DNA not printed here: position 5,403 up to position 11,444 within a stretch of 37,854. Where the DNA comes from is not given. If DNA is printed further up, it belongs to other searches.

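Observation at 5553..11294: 1913-aa tandem FtsX permease whose first 'periplasmic domain' is a ~1160-aa LysM/PA/M28-like ectodomain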

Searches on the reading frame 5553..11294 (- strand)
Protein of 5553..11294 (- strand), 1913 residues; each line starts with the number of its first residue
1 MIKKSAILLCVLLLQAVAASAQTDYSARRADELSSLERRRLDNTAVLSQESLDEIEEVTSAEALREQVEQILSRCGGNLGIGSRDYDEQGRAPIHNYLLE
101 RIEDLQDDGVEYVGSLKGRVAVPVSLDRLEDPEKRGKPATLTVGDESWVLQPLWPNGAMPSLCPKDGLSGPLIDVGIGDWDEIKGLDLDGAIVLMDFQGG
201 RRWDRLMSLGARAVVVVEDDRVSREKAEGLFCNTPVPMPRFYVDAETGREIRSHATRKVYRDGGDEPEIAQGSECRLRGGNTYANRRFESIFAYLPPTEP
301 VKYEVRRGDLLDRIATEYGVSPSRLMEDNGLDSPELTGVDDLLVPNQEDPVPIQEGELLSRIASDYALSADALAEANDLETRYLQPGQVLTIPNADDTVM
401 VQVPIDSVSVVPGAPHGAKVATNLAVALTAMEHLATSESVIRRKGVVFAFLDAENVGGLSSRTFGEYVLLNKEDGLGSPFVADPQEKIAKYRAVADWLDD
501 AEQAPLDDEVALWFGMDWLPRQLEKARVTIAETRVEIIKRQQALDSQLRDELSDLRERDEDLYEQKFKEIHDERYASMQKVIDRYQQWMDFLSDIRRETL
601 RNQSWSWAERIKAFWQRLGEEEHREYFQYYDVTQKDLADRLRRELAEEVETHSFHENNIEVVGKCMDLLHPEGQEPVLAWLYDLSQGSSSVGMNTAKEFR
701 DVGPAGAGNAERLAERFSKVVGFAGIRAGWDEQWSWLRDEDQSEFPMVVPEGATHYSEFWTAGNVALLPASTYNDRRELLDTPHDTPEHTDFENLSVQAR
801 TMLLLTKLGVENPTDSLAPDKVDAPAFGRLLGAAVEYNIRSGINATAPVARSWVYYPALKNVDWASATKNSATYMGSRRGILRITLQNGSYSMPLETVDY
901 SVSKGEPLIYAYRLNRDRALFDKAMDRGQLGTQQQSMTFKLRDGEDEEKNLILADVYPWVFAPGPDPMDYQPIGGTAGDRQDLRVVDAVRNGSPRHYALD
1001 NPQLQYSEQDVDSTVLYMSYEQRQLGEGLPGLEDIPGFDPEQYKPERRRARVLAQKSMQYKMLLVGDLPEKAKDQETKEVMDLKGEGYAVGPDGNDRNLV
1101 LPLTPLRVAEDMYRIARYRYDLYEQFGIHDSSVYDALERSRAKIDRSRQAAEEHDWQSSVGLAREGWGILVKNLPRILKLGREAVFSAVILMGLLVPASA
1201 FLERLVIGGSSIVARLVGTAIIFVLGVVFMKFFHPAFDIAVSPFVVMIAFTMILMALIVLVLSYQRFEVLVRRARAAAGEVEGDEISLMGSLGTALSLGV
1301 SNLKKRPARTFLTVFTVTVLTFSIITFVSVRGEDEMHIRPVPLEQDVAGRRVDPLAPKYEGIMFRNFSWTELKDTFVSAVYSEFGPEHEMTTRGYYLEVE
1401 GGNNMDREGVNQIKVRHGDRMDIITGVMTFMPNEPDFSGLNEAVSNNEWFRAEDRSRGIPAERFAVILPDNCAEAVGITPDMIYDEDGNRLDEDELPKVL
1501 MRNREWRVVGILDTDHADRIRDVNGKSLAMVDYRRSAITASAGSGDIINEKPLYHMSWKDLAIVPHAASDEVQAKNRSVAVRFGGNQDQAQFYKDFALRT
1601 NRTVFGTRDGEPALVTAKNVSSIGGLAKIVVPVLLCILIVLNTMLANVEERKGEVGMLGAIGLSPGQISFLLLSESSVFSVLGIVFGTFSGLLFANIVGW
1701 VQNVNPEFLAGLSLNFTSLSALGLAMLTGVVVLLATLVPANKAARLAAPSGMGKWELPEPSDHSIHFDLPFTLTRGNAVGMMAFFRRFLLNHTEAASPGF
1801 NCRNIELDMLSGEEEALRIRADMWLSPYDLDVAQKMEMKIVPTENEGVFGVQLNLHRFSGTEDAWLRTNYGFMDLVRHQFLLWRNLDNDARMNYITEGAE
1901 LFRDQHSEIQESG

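Call 6: search_protein_families(library=pfam, proteins=[window:5553-11294:-], max_evalue=0.01)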
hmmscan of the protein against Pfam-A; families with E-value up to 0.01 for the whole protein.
window:5553-11294:- (1913 aa): 4 families
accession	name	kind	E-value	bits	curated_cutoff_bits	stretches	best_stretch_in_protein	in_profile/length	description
PF01476.26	LysM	-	2.4e-18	66.3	20.9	2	353-393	3-43/43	LysM domain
PF02687.27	FtsX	-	2.6e-16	60.2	25.5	1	1631-1746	6-118/120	FtsX-like permease C-terminal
PF23473.1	LysM3_LYK4_5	-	0.0014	19.1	29.3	0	303-344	5-46/48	LYK4/5 LysM3 domain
PF04389.22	Peptidase_M28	-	0.0045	17.2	21.3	0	394-465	9-77/193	Peptidase family M28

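Call 7: find_homologous_proteins(query=window:5556-11294:-, max_evalue=0.001)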
Query window:5556-11294:- (1913 aa): 46 proteins with E <= 0.001 among 8000 candidates.
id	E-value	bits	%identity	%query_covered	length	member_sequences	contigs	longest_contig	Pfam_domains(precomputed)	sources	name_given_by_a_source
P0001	0.0e+0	4365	100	100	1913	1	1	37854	PF02687.28,PF01476.27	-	-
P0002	0.0e+0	3674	83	100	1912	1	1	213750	PF02687.28,PF01476.27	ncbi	ncbi:MAG: LysM peptidoglycan-binding domain-containing protein [Phycisphaerae bacterium]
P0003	0.0e+0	3654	82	100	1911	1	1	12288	PF02687.28,PF01476.27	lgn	-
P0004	0.0e+0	3355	76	100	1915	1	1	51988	PF02687.28,PF01476.27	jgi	jgi:murein DD-endopeptidase MepM/ murein hydrolase activator NlpD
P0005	0.0e+0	3170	71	100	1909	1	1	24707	PF02687.28,PF01476.27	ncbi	-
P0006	0.0e+0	2041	53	74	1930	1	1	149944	PF02687.28,PF01476.27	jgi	jgi:LysM repeat protein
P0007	0.0e+0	1939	46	76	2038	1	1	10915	PF02687.28,PF01476.27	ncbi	ncbi:MAG: FtsX-like permease family protein [Phycisphaerae bacterium]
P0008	0.0e+0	1934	44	76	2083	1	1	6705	PF02687.28,PF01476.27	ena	-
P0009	0.0e+0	1886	42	76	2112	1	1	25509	PF02687.28,PF01476.27,PF23473.2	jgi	jgi:LysM repeat protein/nucleoid-associated protein YgaU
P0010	0.0e+0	1867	46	51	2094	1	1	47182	PF02687.28,PF01476.27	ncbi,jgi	jgi:LysM repeat protein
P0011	0.0e+0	1866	49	75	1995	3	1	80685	PF02687.28,PF01476.27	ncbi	ncbi:MAG: LysM peptidoglycan-binding domain-containing protein [Phycisphaerae bacterium]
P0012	0.0e+0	1860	47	99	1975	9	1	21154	PF02687.28,PF01476.27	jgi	jgi:hypothetical protein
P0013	0.0e+0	1852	49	74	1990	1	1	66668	PF05489.19,PF02687.28,PF01476.27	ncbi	-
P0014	0.0e+0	1838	46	52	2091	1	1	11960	PF02687.28,PF01476.27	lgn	-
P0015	0.0e+0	1819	48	99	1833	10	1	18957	PF02687.28,PF01476.27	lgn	-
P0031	0.0e+0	1621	45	98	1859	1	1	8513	PF02687.28,PF01476.27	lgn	-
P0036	0.0e+0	1578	42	100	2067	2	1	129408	PF02687.28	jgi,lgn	-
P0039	3.3e-116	407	25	69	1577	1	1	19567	PF02687.28,PF04389.23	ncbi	-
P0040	7.6e-98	347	26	43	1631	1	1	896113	PF02687.28,PF04389.23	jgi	jgi:hypothetical protein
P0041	1.4e-87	313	27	41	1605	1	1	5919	PF02687.28,PF04389.23,PF12704.15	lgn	-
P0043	1.8e-82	296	26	42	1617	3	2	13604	PF02687.28,PF12704.15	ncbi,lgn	-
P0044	4.7e-81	291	25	61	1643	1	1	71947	PF02687.28,PF12704.15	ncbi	-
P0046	5.8e-67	244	23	37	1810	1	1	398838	PF02687.28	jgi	jgi:FtsX-like permease family protein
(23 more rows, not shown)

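Call 13: search_protein_families(library=pfam, proteins=[P0039, P0040, P0041, P0044, P0046], max_evalue=0.01)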
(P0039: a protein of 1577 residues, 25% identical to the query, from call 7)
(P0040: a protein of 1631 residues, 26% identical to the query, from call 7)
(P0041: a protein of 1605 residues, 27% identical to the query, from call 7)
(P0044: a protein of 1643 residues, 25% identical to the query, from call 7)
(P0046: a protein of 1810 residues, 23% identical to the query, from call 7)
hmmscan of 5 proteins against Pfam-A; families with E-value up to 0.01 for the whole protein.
P0039 (1577 aa): 3 families
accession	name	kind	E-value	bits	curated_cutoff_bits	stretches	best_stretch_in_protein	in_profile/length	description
PF02687.27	FtsX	-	7.9e-11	42.5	25.5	1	1303-1418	6-117/120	FtsX-like permease C-terminal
PF04389.22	Peptidase_M28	-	5.6e-10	39.7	21.3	1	222-302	1-77/193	Peptidase family M28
PF12704.14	MacB_PCD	-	0.00022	22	27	1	1084-1174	86-156/207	MacB-like periplasmic core domain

P0040 (1631 aa): 2 families
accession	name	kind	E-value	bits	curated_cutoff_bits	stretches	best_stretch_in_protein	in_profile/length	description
PF02687.27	FtsX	-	1.1e-10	42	25.5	1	1359-1467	8-118/120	FtsX-like permease C-terminal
PF04389.22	Peptidase_M28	-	8.9e-08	32.5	21.3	1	239-320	1-78/193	Peptidase family M28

P0041 (1605 aa): 3 families
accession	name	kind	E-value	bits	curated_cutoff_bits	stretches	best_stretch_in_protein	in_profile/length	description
PF02687.27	FtsX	-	4.5e-12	46.5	25.5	1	1317-1422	8-115/120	FtsX-like permease C-terminal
PF04389.22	Peptidase_M28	-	1.2e-07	32.1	21.3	1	229-327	1-99/193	Peptidase family M28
PF02225.27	PA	-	0.00078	20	23.9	1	117-194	2-90/95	PA domain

P0044 (1643 aa): 3 families
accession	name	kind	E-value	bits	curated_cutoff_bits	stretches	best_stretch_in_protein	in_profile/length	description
PF02687.27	FtsX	-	4.8e-12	46.4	25.5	1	1344-1452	8-118/120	FtsX-like permease C-terminal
PF12704.14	MacB_PCD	-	1.6e-06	29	27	1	1052-1214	2-156/207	MacB-like periplasmic core domain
PF02225.27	PA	-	0.0014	19.1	23.9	1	150-208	2-69/95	PA domain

P0046 (1810 aa): 2 families
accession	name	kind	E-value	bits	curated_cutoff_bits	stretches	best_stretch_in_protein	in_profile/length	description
PF02687.27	FtsX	-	3.3e-11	43.7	25.5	1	1527-1637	8-117/120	FtsX-like permease C-terminal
PF02225.27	PA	-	0.0021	18.6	23.9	1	138-204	17-94/95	PA domain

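Call 19: find_encoding_contigs(protein=P0002, flank=10000, max_places=2)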
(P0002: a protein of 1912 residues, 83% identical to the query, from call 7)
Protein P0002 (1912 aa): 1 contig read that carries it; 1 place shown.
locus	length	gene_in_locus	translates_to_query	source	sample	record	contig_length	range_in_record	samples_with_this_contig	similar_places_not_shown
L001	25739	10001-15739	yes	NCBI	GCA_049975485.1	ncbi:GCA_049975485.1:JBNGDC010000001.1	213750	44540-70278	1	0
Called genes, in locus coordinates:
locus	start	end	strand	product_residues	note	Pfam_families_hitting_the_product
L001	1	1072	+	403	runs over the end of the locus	PF01590:GAF, PF13487:HD_5, PF01966:HD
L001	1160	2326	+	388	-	PF00155:Aminotran_1_2, PF04864:Alliinase_C (weak), PF01041:DegT_DnrJ_EryC1, PF01053:Cys_Met_Meta_PP (weak), PF01212:Beta_elim_lyase (weak)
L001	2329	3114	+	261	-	PF00795:CN_hydrolase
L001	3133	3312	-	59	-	-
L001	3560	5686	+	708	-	PF08532:Glyco_hydro_42M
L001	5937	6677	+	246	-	PF00005:ABC_tran, PF02463:SMC_N (faint)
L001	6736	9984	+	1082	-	PF20581:DUF6785, PF20580:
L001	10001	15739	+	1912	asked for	PF01476:LysM, PF02687:FtsX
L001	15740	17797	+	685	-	-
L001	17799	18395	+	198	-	PF02687:FtsX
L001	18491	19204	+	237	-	PF02463:SMC_N (faint), PF00005:ABC_tran, PF13304:AAA_21 (faint)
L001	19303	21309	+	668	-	-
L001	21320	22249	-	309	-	PF00643:zf-B_box (weak)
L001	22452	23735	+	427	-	PF00275:EPSP_synthase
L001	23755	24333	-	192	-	PF09835:DUF2062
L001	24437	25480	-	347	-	PF01075:Glyco_transf_9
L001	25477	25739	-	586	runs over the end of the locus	PF01163:RIO1 (faint), PF06293:Kdo, PF07714:PK_Tyr_Ser-Thr (faint), PF10707:YrbL-PhoP_reg (faint), PF06293:Kdo, PF00069:Pkinase (weak)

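Call 20: find_encoding_contigs(protein=P0036, flank=10000, max_places=1)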
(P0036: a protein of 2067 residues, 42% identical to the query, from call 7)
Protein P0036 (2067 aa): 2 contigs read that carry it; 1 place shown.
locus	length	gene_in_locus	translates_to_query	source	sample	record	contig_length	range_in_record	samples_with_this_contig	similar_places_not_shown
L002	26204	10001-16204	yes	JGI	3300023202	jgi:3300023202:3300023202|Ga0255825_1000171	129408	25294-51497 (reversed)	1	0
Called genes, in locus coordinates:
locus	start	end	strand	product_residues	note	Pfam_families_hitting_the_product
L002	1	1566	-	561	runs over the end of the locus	-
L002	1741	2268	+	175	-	-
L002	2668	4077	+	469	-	PF07589:PEP_exosort_dom (weak)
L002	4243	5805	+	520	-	-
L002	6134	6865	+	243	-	PF00005:ABC_tran, PF02463:SMC_N (weak), PF13304:AAA_21 (faint)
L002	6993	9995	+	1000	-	PF20581:DUF6785, PF20580:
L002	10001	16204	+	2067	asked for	PF02687:FtsX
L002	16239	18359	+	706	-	PF03169:OPT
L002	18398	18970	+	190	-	PF02687:FtsX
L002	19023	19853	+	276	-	PF00005:ABC_tran, PF02463:SMC_N (faint), PF13304:AAA_21 (weak)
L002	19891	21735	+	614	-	-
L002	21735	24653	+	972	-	-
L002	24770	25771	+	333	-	-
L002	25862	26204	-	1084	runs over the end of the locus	-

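Call 21: find_encoding_contigs(protein=P0040, flank=10000, max_places=1)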
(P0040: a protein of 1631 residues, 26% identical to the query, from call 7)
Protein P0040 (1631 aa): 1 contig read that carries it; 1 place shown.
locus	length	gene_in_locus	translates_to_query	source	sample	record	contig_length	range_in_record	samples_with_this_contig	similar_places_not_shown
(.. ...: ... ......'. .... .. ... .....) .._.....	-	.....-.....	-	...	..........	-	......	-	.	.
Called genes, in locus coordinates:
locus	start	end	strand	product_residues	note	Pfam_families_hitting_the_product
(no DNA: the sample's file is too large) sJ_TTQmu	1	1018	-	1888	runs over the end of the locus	PF00005:ABC_tran (faint), PF01443:Viral_helicase1 (faint), PF02463:SMC_N (faint), PF03193:RsgA_GTPase (faint), PF17760:UvrA_inter, PF17755:UvrA_DNA-bind, PF17760:UvrA_inter, PF17755:UvrA_DNA-bind, +11 more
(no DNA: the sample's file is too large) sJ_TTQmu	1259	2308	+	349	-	PF00072:Response_reg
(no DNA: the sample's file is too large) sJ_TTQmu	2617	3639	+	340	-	PF01408:GFO_IDH_MocA, PF02894:GFO_IDH_MocA_C (weak), PF22725:GFO_IDH_MocA_C3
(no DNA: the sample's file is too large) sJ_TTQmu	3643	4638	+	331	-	PF01408:GFO_IDH_MocA, PF22725:GFO_IDH_MocA_C3, PF02894:GFO_IDH_MocA_C (weak)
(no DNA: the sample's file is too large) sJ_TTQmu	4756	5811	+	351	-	PF01408:GFO_IDH_MocA, PF22725:GFO_IDH_MocA_C3, PF02894:GFO_IDH_MocA_C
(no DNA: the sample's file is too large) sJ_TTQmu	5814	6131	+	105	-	PF06305:LapA_dom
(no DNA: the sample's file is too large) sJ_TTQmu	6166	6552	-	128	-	PF05635:23S_rRNA_IVP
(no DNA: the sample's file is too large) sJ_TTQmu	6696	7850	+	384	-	PF02746:MR_MLE_N, PF13378:MR_MLE_C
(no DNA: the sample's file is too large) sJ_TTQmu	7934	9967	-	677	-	PF20581:DUF6785, PF20580:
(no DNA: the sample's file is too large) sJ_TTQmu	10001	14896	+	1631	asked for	PF04389:Peptidase_M28 (weak), PF02687:FtsX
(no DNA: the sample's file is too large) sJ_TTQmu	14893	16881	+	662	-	-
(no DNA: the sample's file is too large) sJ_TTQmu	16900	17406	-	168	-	PF04480:DUF559, PF18741:MTES_1575 (weak)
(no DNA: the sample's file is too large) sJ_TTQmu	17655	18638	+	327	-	PF00005:ABC_tran, PF13304:AAA_21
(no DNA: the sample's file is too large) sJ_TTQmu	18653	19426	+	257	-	PF06182:ABC2_membrane_6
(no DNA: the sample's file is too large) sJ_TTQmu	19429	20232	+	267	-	PF06182:ABC2_membrane_6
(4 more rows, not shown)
